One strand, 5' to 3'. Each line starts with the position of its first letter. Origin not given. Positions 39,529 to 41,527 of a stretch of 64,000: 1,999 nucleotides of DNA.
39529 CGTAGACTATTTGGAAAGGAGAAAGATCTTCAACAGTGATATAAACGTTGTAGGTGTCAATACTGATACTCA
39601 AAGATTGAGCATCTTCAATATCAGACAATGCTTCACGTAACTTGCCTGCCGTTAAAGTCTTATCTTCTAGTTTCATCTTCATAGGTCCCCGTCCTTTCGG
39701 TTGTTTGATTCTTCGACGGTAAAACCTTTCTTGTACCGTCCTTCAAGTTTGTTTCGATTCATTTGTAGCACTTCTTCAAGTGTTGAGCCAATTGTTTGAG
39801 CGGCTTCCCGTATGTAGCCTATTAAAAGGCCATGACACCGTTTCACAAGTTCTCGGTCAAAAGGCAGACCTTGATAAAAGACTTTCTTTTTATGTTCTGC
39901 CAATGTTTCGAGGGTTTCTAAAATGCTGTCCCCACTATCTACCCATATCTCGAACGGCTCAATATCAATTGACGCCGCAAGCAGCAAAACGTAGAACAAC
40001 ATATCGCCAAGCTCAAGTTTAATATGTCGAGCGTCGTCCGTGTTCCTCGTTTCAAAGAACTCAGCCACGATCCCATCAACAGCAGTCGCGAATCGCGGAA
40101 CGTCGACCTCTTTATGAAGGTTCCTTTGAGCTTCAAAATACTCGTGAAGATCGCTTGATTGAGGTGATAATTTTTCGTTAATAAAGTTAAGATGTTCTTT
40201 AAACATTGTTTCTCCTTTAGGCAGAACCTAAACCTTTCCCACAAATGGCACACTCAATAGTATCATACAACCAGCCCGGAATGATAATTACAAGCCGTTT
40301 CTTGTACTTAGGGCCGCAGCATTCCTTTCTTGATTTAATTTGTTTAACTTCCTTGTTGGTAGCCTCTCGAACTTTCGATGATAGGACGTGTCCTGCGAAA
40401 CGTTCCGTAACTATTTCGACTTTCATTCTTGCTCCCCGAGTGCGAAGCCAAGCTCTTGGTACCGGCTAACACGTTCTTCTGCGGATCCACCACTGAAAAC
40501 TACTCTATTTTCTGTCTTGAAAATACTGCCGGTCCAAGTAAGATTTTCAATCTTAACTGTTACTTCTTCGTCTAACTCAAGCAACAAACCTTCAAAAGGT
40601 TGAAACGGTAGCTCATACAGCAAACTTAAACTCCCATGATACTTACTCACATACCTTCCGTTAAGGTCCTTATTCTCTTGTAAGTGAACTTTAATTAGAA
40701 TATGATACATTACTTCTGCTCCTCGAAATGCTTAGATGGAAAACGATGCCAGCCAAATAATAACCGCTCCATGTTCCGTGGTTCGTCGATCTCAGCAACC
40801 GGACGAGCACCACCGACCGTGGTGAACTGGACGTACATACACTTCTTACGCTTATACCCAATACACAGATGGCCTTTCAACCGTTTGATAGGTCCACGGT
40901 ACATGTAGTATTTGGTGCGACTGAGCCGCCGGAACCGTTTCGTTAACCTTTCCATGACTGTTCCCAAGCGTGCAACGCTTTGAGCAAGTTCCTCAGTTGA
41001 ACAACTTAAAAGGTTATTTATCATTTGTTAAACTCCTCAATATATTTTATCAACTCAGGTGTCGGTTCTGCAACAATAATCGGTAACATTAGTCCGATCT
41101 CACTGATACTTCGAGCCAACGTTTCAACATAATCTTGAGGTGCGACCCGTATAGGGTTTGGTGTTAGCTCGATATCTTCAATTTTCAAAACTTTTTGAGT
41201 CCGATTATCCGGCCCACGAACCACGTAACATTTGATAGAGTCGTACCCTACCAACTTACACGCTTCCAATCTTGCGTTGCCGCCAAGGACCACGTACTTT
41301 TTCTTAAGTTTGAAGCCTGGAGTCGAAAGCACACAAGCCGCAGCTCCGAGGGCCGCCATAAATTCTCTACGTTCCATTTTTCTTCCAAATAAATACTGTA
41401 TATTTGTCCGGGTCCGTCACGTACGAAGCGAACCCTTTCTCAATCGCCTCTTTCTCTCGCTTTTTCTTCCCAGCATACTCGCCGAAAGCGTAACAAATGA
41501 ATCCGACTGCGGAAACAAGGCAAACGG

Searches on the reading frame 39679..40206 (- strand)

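Call 9: search_protein_families(library=phrogs, proteins=[window:39679-40206:-], max_evalue=0.001)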
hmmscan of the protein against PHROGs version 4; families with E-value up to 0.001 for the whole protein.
window:39679-40206:- (175 aa): 3 families
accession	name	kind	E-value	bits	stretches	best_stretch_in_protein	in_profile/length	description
phrog_229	-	other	5.7e-18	66.3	1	52-174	302-362/533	MazG-like pyrophosphatase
phrog_22758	-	other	4.4e-15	57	1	103-175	145-221/221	MazG-like pyrophosphatase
phrog_16522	-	other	0.00019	21.8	1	35-159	25-149/296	MazG-like pyrophosphatase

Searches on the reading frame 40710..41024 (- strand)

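Call 10: search_protein_families(library=phrogs, proteins=[window:40710-41024:-], max_evalue=0.001)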
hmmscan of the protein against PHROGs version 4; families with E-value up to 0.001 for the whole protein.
window:40710-41024:- (104 aa): 1 family
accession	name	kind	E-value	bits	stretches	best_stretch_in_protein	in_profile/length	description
phrog_32083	-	unknown function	3.3e-06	28.2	1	38-102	5-73/95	-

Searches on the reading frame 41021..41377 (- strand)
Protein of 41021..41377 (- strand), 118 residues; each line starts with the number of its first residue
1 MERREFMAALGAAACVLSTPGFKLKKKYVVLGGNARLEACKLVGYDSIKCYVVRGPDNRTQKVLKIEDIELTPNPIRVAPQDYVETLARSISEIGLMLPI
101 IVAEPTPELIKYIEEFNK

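Call 10: search_protein_families(library=phrogs, proteins=[window:41021-41377:-], max_evalue=0.001)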
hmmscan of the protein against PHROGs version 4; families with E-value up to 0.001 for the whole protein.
window:41021-41377:- (118 aa): 9 families
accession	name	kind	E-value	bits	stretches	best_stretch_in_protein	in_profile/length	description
phrog_3264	-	DNA, RNA and nucleotide metabolism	2e-10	41.8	1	64-102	52-90/337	ParB-like partition protein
phrog_620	-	DNA, RNA and nucleotide metabolism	2.6e-10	41.7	2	26-68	52-94/217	ParB-like partition protein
phrog_4715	-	DNA, RNA and nucleotide metabolism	2.1e-09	37.3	2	20-66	193-234/630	ParB-like partition protein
phrog_3951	-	unknown function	8.6e-08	33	1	26-58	69-101/301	-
phrog_498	-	other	9.1e-07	28.8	0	61-110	35-85/633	DNA methyltransferase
phrog_12047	-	DNA, RNA and nucleotide metabolism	1.5e-05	25.7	0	26-67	41-80/301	ParB-like partition nuclease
phrog_6218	-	DNA, RNA and nucleotide metabolism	0.00017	21.8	0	24-65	51-92/506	ParB-like partition protein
phrog_940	-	DNA, RNA and nucleotide metabolism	0.00024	21.5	0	24-66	47-89/388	nuclease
phrog_17622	-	unknown function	0.00048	20.6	1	26-62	63-98/222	-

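Call 64: search_protein_families(library=pfam, proteins=[window:41021-41377:-], max_evalue=0.01)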
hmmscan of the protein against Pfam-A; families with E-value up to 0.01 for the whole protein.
window:41021-41377:- (118 aa): 1 family
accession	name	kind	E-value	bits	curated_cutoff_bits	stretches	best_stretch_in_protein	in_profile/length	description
PF02195.25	ParB_N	-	4.2e-05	23.9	26.3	0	63-104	5-47/95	ParB N-terminal domain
